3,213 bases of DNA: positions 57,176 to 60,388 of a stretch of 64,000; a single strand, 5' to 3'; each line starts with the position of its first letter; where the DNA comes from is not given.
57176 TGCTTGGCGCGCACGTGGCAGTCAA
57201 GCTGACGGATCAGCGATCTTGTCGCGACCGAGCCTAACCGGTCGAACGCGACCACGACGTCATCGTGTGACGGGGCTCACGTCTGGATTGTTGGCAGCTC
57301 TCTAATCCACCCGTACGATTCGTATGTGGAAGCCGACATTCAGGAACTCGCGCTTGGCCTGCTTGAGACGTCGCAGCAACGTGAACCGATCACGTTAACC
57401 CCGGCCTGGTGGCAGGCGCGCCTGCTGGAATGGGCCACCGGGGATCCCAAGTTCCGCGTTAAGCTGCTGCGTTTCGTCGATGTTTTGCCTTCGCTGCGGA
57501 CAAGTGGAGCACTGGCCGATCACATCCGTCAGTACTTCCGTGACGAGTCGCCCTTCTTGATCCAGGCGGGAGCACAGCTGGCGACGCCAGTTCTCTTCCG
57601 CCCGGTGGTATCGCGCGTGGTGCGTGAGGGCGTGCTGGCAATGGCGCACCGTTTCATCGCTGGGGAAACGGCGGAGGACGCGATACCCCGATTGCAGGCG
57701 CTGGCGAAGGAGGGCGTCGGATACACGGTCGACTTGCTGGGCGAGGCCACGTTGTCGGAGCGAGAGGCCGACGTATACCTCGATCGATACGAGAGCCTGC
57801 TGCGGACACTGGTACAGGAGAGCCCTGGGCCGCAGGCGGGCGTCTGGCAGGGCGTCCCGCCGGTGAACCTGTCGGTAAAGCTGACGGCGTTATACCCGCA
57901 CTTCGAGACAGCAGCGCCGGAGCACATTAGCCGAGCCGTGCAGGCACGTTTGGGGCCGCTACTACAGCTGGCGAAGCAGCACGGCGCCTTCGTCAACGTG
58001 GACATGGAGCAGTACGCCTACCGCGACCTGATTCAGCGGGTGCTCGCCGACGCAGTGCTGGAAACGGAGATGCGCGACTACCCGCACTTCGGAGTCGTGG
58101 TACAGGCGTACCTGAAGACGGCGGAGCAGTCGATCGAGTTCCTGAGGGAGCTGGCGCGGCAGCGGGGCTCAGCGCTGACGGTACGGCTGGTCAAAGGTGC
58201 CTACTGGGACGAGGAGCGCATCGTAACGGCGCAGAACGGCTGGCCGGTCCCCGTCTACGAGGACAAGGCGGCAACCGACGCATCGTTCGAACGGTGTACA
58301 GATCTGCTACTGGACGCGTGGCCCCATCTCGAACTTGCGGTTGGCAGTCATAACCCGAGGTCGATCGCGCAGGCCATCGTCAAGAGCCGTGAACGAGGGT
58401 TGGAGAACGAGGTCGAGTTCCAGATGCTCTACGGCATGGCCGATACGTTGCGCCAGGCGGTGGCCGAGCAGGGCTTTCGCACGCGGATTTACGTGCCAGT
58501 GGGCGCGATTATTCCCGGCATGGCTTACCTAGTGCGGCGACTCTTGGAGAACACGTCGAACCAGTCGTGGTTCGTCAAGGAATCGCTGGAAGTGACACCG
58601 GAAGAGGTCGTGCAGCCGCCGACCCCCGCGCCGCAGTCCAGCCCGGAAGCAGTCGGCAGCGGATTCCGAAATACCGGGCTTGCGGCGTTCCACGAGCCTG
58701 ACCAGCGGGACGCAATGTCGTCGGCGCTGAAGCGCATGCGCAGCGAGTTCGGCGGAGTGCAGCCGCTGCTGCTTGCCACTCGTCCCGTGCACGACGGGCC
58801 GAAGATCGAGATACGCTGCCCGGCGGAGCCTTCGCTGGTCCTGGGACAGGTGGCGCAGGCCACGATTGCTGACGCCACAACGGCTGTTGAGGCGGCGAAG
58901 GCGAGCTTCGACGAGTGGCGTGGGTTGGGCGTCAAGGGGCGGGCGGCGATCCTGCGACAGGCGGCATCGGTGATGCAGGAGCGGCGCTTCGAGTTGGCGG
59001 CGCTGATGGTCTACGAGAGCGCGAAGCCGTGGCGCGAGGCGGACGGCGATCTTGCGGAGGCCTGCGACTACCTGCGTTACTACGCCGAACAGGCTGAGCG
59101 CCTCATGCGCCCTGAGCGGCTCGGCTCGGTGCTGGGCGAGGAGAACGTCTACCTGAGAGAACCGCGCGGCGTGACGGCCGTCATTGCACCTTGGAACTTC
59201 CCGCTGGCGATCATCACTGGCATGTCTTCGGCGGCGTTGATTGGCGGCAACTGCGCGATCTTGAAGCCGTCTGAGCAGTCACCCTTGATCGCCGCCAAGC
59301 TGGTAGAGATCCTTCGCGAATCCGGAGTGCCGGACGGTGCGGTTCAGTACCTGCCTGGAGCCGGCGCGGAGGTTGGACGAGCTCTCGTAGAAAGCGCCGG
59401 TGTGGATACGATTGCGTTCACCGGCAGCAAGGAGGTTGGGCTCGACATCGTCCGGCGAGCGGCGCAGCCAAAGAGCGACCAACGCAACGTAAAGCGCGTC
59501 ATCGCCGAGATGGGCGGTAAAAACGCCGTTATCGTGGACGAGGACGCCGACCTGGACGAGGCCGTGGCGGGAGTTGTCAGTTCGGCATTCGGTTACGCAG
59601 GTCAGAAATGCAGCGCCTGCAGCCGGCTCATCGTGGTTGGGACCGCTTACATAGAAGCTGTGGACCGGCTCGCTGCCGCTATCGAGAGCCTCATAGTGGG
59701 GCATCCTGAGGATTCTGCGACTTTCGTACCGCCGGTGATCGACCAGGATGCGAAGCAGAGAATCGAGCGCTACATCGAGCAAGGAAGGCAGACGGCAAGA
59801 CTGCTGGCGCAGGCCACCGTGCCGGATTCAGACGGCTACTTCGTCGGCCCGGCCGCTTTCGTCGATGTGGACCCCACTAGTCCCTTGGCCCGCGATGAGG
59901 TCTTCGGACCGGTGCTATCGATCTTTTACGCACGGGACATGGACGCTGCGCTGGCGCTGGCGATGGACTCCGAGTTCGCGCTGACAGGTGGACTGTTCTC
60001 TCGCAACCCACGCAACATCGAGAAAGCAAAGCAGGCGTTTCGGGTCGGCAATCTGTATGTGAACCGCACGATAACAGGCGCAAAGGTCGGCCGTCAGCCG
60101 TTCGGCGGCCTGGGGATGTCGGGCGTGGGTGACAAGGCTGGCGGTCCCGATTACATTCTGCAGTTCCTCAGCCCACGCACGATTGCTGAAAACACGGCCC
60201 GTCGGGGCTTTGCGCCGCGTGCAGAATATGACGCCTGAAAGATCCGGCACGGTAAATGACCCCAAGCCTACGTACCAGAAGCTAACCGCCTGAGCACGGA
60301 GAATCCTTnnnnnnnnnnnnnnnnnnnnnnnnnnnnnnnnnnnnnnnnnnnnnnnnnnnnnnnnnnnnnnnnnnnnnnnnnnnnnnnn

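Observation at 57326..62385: PutA adjacent to an ArgZ/AgrE-like arginine dihydrolase: an arginine-to-proline-to-glutamate catabolic module so far characterised in cyanobacteria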

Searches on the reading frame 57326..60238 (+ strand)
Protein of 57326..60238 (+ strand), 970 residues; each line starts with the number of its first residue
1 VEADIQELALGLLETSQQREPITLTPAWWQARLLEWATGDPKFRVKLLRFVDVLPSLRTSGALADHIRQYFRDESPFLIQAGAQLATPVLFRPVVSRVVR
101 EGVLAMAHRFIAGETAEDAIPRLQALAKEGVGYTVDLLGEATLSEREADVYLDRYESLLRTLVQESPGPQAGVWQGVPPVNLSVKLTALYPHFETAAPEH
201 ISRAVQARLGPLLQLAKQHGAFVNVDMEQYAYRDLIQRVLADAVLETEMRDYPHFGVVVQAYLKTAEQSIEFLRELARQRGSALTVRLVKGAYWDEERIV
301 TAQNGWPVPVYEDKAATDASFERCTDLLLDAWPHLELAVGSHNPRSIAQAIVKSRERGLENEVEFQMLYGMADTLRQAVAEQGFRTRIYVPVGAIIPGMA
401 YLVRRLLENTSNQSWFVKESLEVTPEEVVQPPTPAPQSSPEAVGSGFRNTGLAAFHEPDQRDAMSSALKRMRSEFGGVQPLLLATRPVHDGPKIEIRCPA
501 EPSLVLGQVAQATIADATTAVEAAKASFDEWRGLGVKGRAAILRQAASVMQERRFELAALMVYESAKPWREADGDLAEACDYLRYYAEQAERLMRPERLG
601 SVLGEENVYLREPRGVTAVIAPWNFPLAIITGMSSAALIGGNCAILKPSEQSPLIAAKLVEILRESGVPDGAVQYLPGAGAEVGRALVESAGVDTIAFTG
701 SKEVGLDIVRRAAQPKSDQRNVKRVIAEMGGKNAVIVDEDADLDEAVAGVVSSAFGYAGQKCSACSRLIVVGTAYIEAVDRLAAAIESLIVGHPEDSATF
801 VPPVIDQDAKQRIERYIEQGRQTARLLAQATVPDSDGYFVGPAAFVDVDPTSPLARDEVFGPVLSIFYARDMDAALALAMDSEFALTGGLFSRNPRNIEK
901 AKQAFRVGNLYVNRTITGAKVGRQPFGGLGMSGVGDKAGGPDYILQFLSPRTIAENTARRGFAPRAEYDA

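Call 3: search_protein_families(library=pfam, proteins=[window:57326-60238:+], max_evalue=0.01)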
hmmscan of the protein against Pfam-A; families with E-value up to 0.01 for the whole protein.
window:57326-60238:+ (970 aa): 4 families
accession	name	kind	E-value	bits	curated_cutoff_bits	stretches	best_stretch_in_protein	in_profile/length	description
PF00171.27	Aldedh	-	2.1e-137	458.9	23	1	492-952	7-460/461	Aldehyde dehydrogenase family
PF01619.24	Pro_dh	-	5.4e-87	292.3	27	1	120-414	2-274/278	Proline dehydrogenase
PF18083.6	PutA_N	-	2e-23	83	25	1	2-110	1-113/113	Proline utilization A N-terminal domain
PF05893.19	LuxC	-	1.6e-05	24.4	21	1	611-795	86-268/401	Acyl-CoA reductase (LuxC)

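Call 4: search_protein_families(library=ncbifam, proteins=[window:57326-60238:+], max_evalue=0.01)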
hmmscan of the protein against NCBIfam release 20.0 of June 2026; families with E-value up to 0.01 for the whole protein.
window:57326-60238:+ (970 aa): 45 families (the best 25 are shown)
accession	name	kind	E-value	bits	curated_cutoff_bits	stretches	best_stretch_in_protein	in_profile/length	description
NF008869.0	PRK11904.1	equivalog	3.7e-202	673.9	747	1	90-961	160-1032/1042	bifunctional proline dehydrogenase/L-glutamate gamma-semialdehyde dehydrogenase PutA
TIGR01237.1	D1pyr5carbox2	equivalog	1.6e-184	614.5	659.65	1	448-956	2-510/511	L-glutamate gamma-semialdehyde dehydrogenase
NF002852.0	PRK03137.1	subfamily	1.7e-177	591.3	648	1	447-956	5-513/514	L-glutamate gamma-semialdehyde dehydrogenase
NF008772.0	PRK11809.1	equivalog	2.6e-159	532.2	1750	1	93-952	242-1111/1318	trifunctional transcriptional regulator/proline dehydrogenase/L-glutamate gamma-semialdehyde dehydrogenase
TIGR01238.1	D1pyr5carbox3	equivalog_domain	7.8e-111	371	485.2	1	483-949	42-497/500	L-glutamate gamma-semialdehyde dehydrogenase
TIGR01236.1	D1pyr5carbox1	equivalog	1.3e-97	327.6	613.6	1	457-958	10-522/533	L-glutamate gamma-semialdehyde dehydrogenase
NF052305.1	DioxValDhHalo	equivalog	6.5e-96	322.1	750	1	491-932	19-457/483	2,5-dioxovalerate dehydrogenase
TIGR01780.1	SSADH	subfamily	1.9e-89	300.6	646.35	1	506-939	10-437/448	succinate-semialdehyde dehydrogenase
NF042993.1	AlphKGSA_gudD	equivalog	2.5e-89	300.2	770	1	495-938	22-463/481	alpha-ketoglutaric semialdehyde dehydrogenase GucD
NF010000.0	PRK13473.1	subfamily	2e-85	287.2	615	1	490-936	15-454/475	aminobutyraldehyde dehydrogenase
TIGR01804.1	BADH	equivalog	7.3e-85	285.2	668.6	1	498-938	19-455/467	betaine-aldehyde dehydrogenase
NF006916.0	PRK09407.1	equivalog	7.1e-84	282.3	521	1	485-957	27-494/526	succinic semialdehyde dehydrogenase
TIGR02299.1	HpaE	equivalog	4.7e-83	279.4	638.35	1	504-947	27-467/488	5-carboxymethyl-2-hydroxymuconate semialdehyde dehydrogenase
NF009725.0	PRK13252.1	equivalog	2.2e-82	277.1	593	1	491-939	21-464/488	betaine-aldehyde dehydrogenase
NF008415.0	PRK11241.1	equivalog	9.4e-79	265.3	828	1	489-937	23-463/482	NADP-dependent succinate-semialdehyde dehydrogenase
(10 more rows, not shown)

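Call 43: find_homologous_proteins(query=window:57326-60235:+, max_evalue=1e-100)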
Query window:57326-60235:+ (970 aa): 7863 proteins with E <= 1e-100 among 8000 candidates; the best 120 are listed.
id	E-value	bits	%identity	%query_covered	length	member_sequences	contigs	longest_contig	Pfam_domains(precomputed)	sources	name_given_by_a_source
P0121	0.0e+0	2154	100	100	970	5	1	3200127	PF18083.7,PF05893.20,PF01619.25,PF00171.28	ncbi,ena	-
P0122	0.0e+0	1693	77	99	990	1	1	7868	PF18083.7,PF01619.25,PF00171.28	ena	-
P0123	0.0e+0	1652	75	99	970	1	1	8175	PF18083.7,PF01619.25,PF00171.28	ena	-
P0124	0.0e+0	1585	73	99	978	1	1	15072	PF18083.7,PF01619.25,PF00171.28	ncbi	-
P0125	0.0e+0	1576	73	99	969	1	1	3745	PF18083.7,PF01619.25,PF00171.28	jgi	jgi:RHH-type proline utilization regulon transcriptional repressor/proline dehydrogenase/delta 1-pyr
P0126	0.0e+0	1569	72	99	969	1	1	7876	PF18083.7,PF05893.20,PF01619.25,PF00171.28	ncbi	ncbi:MAG TPA: proline dehydrogenase family protein [Dehalococcoidia bacterium]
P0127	0.0e+0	1538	71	99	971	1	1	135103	PF18083.7,PF01619.25,PF00171.28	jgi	jgi:RHH-type transcriptional regulator, proline utilization regulon repressor / proline dehydrogenas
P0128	0.0e+0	1519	71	99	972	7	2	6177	PF18083.7,PF01619.25,PF00171.28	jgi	jgi:RHH-type proline utilization regulon transcriptional repressor/proline dehydrogenase/delta 1-pyr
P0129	0.0e+0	1500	69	100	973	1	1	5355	PF18083.7,PF05893.20,PF01619.25,PF00171.28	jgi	jgi:RHH-type transcriptional regulator, proline utilization regulon repressor / proline dehydrogenas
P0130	0.0e+0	1466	68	99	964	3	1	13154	PF18083.7,PF01619.25,PF00171.28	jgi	-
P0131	0.0e+0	1424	67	99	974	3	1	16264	PF18083.7,PF01619.25,PF00171.28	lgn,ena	-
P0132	0.0e+0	1417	66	99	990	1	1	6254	PF18083.7,PF01619.25,PF00171.28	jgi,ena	jgi:RHH-type proline utilization regulon transcriptional repressor/proline dehydrogenase/delta 1-pyr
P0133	0.0e+0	1408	66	99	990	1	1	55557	PF18083.7,PF01619.25,PF00171.28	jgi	jgi:RHH-type proline utilization regulon transcriptional repressor/proline dehydrogenase/delta 1-pyr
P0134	0.0e+0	1404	66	100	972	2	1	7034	PF18083.7,PF01619.25,PF00171.28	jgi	jgi:RHH-type transcriptional regulator, proline utilization regulon repressor / proline dehydrogenas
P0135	0.0e+0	1403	66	99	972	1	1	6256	PF18083.7,PF01619.25,PF00171.28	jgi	jgi:RHH-type proline utilization regulon transcriptional repressor/proline dehydrogenase/delta 1-pyr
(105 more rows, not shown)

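Call 45: find_encoding_contigs(protein=P0121, flank=6000, max_places=8)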
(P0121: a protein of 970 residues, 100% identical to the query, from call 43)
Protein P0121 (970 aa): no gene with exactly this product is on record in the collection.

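Call 46: list_cluster_members(proteins=[P0121, P0241, P0001])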
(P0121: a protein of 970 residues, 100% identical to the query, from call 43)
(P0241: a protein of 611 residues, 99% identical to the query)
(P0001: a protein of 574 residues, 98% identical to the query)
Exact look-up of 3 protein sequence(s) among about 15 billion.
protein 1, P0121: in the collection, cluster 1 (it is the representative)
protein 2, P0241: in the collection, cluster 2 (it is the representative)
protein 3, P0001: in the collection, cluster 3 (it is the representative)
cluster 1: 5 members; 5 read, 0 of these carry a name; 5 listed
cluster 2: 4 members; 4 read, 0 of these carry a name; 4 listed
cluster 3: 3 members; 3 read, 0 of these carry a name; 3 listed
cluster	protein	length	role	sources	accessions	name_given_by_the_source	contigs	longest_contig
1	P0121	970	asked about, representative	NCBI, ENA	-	-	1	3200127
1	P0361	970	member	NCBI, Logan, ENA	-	-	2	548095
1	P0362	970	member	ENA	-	-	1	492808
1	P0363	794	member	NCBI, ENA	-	-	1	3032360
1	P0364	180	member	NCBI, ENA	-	-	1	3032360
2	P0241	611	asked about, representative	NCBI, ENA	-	-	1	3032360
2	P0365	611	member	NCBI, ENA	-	-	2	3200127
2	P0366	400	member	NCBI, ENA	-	-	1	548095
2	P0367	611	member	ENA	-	-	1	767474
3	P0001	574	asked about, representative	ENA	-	-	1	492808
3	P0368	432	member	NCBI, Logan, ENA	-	-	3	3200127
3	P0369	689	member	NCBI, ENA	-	-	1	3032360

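Call 48: find_encoding_contigs(protein=P0369, flank=6000, max_places=4)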
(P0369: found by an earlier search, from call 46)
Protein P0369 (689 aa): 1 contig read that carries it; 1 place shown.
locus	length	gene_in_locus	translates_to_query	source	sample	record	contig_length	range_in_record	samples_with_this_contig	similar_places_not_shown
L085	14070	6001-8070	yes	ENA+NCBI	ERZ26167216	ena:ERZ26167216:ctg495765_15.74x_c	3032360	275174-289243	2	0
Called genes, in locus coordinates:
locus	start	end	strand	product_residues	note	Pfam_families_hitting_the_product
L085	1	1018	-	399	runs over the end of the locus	PF00069:Pkinase, PF01636:APH (faint), PF07714:PK_Tyr_Ser-Thr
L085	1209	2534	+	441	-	PF00355:Rieske, PF19301:LigXa_C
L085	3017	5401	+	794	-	PF18083:PutA_N, PF01619:Pro_dh, PF00171:Aldedh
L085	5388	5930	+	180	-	PF00171:Aldedh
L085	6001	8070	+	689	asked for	PF04455:Saccharop_dh_N, PF21571:ArgZ-like_C_1st, PF21570:ArgZ-like_C_2nd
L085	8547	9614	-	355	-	PF19301:LigXa_C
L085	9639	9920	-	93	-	PF00355:Rieske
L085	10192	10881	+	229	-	PF21006:NHase_beta_N, PF02211:NHase_beta_C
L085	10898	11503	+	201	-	PF02979:NHase_alpha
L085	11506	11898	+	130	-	PF21006:NHase_beta_N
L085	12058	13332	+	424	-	PF05977:MFS_3, PF07690:MFS_1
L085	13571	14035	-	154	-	-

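Call 49: find_encoding_contigs(protein=P0368, flank=3000, max_places=6)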
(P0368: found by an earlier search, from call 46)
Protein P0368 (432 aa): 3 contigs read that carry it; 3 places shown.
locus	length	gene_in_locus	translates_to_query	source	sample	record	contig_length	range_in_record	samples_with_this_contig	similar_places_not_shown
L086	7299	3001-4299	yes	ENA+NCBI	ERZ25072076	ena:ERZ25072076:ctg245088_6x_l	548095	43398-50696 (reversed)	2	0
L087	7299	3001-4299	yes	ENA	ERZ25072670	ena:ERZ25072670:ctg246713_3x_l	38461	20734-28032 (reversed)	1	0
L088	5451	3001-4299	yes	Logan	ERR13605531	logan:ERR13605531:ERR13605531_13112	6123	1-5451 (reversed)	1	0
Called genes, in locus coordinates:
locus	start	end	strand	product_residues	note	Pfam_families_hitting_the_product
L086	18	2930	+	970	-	PF18083:PutA_N, PF01619:Pro_dh, PF00171:Aldedh, PF05893:LuxC (weak)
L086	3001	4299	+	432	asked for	PF04455:Saccharop_dh_N, PF21571:ArgZ-like_C_1st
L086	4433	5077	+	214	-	PF21570:ArgZ-like_C_2nd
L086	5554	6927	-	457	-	PF00355:Rieske, PF19301:LigXa_C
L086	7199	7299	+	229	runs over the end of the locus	PF21006:NHase_beta_N, PF02211:NHase_beta_C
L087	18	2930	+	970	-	PF18083:PutA_N, PF01619:Pro_dh, PF00171:Aldedh, PF05893:LuxC (weak)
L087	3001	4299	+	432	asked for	PF04455:Saccharop_dh_N, PF21571:ArgZ-like_C_1st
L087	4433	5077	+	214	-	PF21570:ArgZ-like_C_2nd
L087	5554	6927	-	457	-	PF00355:Rieske, PF19301:LigXa_C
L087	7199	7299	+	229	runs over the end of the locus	PF21006:NHase_beta_N, PF02211:NHase_beta_C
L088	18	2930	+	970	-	PF18083:PutA_N, PF01619:Pro_dh, PF00171:Aldedh, PF05893:LuxC (weak)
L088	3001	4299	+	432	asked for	PF04455:Saccharop_dh_N, PF21571:ArgZ-like_C_1st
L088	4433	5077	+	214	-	PF21570:ArgZ-like_C_2nd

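Call 53: find_encoding_contigs(protein=P0366, flank=10000, max_places=2)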
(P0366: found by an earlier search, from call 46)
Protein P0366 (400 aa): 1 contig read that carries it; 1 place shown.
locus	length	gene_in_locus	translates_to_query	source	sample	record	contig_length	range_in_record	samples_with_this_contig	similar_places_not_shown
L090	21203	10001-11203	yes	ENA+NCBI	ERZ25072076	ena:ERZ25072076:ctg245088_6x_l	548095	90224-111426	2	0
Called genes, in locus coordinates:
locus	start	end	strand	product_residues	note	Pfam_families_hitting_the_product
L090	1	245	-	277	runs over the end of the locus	PF04444:Dioxygenase_N, PF00775:Dioxygenase_C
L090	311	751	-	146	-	-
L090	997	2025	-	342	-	PF08240:ADH_N, PF16912:Glu_dehyd_C, PF00107:ADH_zinc_N, PF13602:ADH_zinc_N_2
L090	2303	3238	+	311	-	PF00005:ABC_tran, PF13304:AAA_21 (weak), PF27102:NodI_C (weak)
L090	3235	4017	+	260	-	PF01061:ABC2_membrane, PF12698:ABC2_membrane_3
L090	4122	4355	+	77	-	PF12728:HTH_17 (weak)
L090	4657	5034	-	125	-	-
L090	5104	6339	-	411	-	PF00270:DEAD, PF04851:ResIII (weak), PF00271:Helicase_C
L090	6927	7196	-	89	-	-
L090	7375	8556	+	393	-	PF00291:PALP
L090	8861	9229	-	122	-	-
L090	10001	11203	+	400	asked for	PF02779:Transket_pyr, PF02780:Transketolase_C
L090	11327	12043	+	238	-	PF08241:Methyltransf_11 (weak), PF08242:Methyltransf_12 (weak), PF13649:Methyltransf_25 (weak)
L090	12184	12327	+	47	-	-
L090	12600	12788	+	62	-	-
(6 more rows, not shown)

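Call 54: find_encoding_contigs(protein=P0367, flank=10000, max_places=2)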
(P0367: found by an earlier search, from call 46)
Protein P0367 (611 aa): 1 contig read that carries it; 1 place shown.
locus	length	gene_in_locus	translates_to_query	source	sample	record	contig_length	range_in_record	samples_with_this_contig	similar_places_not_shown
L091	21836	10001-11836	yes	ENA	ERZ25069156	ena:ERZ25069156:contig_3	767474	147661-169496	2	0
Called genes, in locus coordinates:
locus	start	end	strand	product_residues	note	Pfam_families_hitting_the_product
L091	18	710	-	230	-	PF04444:Dioxygenase_N, PF00775:Dioxygenase_C, PF13620:CarboxypepD_reg (faint)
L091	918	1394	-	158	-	-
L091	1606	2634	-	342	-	PF08240:ADH_N, PF16912:Glu_dehyd_C, PF00107:ADH_zinc_N, PF13602:ADH_zinc_N_2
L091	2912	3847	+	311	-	PF00005:ABC_tran, PF13304:AAA_21 (weak), PF27102:NodI_C (weak)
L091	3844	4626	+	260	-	PF01061:ABC2_membrane, PF12698:ABC2_membrane_3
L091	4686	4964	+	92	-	PF12728:HTH_17 (weak)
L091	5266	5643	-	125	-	-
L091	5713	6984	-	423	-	PF00270:DEAD, PF04851:ResIII (weak), PF00271:Helicase_C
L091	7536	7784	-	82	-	-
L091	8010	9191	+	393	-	PF00291:PALP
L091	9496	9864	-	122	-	-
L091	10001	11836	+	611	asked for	PF00456:Transketolase_N, PF13292:DXP_synthase_N (faint), PF00676:E1_dh, PF02779:Transket_pyr, PF02780:Transketolase_C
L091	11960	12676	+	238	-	PF08241:Methyltransf_11 (weak), PF08242:Methyltransf_12 (weak), PF13649:Methyltransf_25 (weak)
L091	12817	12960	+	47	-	-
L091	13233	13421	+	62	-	-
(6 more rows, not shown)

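Call 68: find_encoding_contigs(protein=P0122, flank=5000, max_places=2)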
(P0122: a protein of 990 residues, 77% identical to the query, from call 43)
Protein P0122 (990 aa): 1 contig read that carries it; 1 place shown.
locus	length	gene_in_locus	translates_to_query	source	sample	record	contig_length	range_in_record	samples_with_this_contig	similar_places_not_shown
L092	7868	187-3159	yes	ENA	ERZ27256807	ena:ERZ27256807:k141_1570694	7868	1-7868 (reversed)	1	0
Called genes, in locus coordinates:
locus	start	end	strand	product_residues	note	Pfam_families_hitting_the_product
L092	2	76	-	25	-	?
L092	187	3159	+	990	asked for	PF18083:PutA_N, PF01619:Pro_dh, PF00171:Aldedh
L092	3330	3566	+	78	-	-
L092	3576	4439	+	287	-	PF00561:Abhydrolase_1, PF12146:Hydrolase_4, PF12697:Abhydrolase_6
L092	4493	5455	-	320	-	PF00296:Bac_luciferase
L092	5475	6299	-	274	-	PF00378:ECH_1, PF16113:ECH_2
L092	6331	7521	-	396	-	PF02515:CoA_transf_3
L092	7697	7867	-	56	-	?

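Call 69: find_encoding_contigs(protein=P0124, flank=6000, max_places=2)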
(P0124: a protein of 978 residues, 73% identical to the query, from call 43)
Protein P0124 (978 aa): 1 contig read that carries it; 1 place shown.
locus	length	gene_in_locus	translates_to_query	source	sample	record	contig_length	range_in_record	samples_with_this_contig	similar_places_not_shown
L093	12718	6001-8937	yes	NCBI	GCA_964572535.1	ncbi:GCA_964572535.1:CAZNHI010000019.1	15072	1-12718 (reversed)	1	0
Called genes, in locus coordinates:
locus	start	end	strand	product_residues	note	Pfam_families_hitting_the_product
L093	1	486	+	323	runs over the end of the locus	-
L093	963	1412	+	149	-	PF07811:TadE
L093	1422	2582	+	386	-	PF13400:Tad (weak)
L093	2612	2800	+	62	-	-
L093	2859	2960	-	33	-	-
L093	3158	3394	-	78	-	-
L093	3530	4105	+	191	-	-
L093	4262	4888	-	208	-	PF04542:Sigma70_r2, PF08281:Sigma70_r4_2, PF04545:Sigma70_r4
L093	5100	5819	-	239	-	-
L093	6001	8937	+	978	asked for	PF18083:PutA_N, PF01619:Pro_dh, PF00171:Aldedh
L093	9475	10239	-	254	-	-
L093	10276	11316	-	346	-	PF12762:DDE_Tnp_IS1595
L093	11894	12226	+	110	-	-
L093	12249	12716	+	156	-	?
